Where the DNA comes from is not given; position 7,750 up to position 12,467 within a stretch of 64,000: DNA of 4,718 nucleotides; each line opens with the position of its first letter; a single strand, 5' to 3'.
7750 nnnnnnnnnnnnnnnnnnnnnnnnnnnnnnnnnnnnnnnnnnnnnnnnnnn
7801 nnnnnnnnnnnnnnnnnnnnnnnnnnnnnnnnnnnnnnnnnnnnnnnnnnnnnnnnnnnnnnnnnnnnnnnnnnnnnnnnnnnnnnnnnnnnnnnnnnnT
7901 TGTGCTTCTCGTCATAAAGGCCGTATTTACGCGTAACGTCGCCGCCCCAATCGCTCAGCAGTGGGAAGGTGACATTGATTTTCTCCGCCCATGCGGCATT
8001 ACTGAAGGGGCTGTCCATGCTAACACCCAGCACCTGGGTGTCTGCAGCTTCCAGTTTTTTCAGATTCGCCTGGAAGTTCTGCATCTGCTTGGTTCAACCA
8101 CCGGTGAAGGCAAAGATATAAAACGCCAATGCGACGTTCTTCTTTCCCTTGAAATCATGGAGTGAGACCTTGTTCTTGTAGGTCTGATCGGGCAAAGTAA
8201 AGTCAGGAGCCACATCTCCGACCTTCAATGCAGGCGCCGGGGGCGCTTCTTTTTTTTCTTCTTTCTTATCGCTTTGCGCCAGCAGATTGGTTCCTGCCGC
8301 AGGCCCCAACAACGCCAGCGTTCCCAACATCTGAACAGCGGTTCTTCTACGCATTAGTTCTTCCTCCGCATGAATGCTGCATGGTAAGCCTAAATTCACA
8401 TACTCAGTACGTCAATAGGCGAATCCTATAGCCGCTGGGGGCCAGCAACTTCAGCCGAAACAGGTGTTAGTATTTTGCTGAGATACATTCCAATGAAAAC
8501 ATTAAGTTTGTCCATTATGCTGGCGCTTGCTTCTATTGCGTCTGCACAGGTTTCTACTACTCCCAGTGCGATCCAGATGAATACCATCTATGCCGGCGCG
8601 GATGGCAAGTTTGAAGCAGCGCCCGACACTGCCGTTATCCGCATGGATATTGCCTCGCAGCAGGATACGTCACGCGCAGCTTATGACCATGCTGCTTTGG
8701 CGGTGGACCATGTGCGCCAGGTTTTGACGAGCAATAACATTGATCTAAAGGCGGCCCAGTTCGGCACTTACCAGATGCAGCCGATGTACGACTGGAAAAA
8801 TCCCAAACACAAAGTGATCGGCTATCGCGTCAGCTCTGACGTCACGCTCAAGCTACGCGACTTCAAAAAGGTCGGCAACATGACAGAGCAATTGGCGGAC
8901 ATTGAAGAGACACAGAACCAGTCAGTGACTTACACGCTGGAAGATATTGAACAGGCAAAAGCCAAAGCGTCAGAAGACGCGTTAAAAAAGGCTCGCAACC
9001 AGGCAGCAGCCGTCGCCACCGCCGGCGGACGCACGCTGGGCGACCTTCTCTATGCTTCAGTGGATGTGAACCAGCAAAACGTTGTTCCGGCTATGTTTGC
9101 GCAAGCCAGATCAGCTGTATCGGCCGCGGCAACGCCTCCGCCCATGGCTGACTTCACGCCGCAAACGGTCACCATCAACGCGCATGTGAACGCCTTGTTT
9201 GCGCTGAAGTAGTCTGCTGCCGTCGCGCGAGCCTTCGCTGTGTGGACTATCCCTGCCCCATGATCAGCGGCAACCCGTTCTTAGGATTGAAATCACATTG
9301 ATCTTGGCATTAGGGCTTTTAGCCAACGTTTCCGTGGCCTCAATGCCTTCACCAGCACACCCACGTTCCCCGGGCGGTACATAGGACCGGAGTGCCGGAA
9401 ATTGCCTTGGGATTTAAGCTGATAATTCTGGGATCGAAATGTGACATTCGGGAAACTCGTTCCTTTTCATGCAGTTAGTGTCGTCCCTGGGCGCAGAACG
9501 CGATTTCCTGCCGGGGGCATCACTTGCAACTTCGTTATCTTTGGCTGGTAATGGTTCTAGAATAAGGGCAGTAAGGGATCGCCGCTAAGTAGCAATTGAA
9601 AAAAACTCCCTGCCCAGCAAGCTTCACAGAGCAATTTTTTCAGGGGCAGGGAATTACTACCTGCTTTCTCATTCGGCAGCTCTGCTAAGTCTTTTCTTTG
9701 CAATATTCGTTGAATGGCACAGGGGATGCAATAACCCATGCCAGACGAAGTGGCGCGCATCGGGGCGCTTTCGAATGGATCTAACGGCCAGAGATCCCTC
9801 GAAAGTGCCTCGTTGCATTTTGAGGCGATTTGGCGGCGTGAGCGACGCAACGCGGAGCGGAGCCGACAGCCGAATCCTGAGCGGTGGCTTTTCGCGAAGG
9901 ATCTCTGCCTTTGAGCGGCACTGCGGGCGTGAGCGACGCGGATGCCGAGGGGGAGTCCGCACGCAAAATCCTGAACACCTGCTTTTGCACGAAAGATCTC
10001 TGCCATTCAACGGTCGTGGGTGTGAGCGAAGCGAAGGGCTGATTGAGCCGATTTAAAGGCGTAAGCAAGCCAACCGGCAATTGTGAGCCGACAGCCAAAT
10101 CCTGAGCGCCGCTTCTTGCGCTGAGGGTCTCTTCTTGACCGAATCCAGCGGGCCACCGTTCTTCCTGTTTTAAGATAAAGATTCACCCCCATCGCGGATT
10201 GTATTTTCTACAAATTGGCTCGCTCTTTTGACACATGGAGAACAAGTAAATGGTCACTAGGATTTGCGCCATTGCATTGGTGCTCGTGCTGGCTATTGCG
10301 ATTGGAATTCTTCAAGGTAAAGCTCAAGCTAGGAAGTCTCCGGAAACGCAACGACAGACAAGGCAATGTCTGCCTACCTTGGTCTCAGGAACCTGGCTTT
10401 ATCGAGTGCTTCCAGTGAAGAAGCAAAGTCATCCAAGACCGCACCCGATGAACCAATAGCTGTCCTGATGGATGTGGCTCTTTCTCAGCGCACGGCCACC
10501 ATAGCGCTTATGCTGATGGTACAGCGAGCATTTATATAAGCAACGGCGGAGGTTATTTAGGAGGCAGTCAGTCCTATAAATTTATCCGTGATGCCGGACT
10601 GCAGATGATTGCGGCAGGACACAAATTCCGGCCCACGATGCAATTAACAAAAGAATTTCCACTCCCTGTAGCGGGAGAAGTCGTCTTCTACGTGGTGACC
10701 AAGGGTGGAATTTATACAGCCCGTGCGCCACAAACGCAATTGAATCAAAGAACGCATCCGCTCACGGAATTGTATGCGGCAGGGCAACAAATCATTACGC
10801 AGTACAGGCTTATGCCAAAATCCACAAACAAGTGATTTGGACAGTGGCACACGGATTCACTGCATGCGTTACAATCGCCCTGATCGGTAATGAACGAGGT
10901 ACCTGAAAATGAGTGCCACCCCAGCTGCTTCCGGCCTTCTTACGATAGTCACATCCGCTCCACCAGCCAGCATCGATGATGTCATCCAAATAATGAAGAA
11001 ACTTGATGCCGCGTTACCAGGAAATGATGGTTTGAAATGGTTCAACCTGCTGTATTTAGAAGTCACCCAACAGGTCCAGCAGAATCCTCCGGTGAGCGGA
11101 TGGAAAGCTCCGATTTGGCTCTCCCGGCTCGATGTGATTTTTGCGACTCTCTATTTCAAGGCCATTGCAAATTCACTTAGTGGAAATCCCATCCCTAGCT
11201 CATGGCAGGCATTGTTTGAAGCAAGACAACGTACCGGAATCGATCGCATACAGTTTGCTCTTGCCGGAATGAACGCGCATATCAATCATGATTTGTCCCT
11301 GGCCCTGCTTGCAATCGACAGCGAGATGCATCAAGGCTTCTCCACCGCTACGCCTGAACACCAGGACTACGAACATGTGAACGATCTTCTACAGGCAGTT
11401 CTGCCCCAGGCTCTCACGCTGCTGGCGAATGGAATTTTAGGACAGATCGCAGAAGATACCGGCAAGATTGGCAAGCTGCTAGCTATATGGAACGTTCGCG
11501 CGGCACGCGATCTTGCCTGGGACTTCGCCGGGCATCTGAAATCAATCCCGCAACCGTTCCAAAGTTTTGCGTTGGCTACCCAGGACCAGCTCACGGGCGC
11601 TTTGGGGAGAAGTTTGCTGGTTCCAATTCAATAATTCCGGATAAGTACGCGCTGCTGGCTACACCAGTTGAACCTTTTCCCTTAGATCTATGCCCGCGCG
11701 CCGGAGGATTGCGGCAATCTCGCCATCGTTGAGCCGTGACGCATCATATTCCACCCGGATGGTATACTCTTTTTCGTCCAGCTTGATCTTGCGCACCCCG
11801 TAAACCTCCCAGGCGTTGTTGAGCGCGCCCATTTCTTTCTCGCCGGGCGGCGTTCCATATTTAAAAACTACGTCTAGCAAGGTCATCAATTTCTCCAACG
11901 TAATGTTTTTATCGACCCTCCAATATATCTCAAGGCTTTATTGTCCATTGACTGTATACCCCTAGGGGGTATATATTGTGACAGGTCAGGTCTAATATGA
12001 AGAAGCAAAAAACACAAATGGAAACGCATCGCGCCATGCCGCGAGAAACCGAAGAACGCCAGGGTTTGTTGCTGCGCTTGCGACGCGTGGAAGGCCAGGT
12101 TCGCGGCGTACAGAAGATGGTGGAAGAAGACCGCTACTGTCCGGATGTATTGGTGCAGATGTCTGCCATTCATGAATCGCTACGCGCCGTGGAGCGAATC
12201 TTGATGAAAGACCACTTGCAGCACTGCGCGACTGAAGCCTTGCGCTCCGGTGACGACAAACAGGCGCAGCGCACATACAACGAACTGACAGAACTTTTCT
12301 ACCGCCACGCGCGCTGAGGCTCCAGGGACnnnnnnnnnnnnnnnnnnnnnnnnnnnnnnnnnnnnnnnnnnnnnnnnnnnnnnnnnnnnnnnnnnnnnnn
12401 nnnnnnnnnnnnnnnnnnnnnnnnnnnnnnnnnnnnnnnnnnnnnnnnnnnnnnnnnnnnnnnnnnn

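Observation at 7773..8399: Peroxiredoxin split by an in-frame TGA exactly at the peroxidatic cysteine: probable selenocysteine peroxiredoxin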

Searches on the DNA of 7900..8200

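Call 42: search_rna_families(source=window, start=7900, end=8200, threshold=evalue, max_evalue=10)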
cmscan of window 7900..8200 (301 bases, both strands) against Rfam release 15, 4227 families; matches with E-value up to 10: 2.
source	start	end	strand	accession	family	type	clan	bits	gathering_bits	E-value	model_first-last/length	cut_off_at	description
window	8019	8065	+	RF00236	ctRNA_pGA1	Gene; antisense;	-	15.1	45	1.4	1-79/79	no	ctRNA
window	7950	7985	-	RF02677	NsiR4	Gene; sRNA;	-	11.8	40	4.4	1-65/65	no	Nitrogen stress-induced RNA 4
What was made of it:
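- No Rfam family matched (call 42).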

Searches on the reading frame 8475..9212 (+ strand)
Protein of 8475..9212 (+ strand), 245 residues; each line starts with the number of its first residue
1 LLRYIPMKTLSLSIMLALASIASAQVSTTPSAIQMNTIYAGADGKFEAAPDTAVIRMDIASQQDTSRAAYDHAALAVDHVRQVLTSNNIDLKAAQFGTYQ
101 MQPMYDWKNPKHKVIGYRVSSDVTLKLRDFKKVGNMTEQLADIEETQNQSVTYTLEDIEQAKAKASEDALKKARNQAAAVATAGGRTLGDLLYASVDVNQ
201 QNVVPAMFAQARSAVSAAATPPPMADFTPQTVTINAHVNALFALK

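Call 44: search_protein_families(library=pfam, proteins=[window:8475-9212:+], max_evalue=0.00001)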
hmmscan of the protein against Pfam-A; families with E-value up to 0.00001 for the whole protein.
window:8475-9212:+ (245 aa): 1 family
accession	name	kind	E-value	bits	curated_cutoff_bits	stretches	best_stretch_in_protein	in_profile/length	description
PF04402.19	SIMPL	-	9.8e-35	121.1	25.2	1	43-241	6-204/205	Protein of unknown function (DUF541)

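Call 47: search_protein_families(library=ncbifam, proteins=[window:8475-9212:+], max_evalue=0.001)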
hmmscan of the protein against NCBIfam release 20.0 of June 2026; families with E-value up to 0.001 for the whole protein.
window:8475-9212:+ (245 aa): 1 family
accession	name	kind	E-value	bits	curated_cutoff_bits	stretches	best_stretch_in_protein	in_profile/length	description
NF008299.0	PRK11087.1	equivalog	7.1e-20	71.4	249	1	7-245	3-237/238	oxidative stress defense protein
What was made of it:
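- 8475..9212 (+): Divergently transcribed SIMPL/DUF541 gene. The nearest NCBIfam model is the YggE 'oxidative stress defense protein', but the score is below its cut-off. Calls 44, 47.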

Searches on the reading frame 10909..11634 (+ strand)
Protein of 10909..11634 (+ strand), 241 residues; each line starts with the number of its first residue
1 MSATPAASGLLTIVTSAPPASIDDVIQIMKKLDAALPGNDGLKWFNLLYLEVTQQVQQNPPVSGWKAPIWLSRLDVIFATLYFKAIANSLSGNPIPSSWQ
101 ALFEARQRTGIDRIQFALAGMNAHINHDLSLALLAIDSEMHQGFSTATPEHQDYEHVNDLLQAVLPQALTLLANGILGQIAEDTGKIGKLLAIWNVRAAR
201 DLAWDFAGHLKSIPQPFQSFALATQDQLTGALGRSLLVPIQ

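Call 44: search_protein_families(library=pfam, proteins=[window:10909-11634:+], max_evalue=0.00001)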
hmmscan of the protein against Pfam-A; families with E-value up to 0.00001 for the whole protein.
window:10909-11634:+ (241 aa): 1 family
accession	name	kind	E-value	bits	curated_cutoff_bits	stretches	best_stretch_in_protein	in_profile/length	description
PF19458.4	DUF5995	-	1.9e-52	178.2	27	1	22-239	1-225/225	Family of unknown function (DUF5995)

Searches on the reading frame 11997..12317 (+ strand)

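Call 44: search_protein_families(library=pfam, proteins=[window:11997-12317:+], max_evalue=0.00001)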
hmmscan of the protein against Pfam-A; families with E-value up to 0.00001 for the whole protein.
window:11997-12317:+ (106 aa): 1 family
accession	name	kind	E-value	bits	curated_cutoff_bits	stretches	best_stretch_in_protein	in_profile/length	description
PF02583.22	Trns_repr_metal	-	1.3e-26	93.2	22.8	1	21-101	2-76/78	Metal-sensitive transcriptional repressor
